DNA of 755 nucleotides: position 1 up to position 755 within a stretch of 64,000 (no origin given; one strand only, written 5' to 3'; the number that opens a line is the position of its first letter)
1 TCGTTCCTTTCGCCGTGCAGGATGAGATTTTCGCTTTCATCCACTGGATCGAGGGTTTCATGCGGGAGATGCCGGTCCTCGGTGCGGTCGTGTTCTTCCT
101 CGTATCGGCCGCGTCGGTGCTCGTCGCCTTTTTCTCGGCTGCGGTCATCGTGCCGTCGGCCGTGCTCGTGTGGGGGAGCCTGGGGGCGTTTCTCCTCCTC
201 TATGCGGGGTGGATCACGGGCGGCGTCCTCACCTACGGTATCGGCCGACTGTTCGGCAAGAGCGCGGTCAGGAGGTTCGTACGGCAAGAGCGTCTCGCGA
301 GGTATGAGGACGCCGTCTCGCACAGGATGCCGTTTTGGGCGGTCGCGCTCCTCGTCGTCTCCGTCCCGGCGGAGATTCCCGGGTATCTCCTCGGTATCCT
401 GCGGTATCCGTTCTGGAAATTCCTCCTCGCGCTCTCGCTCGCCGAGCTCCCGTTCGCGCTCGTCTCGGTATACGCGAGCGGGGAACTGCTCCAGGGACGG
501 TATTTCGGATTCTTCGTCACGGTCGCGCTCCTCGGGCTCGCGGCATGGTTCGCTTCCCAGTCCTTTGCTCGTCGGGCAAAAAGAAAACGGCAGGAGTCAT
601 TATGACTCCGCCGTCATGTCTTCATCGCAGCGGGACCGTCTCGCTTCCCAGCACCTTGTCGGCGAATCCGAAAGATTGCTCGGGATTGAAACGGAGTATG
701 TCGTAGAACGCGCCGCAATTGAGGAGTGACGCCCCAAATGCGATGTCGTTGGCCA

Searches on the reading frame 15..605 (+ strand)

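Call 78: search_protein_families(library=pfam, proteins=[window:15-605:+], max_evalue=0.001)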
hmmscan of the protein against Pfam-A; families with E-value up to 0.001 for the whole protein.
window:15-605:+ (196 aa): 1 family
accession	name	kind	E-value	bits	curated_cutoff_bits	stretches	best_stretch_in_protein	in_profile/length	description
PF09335.16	VTT_dom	-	3.6e-15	57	33.9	1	45-154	6-120/123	VTT domain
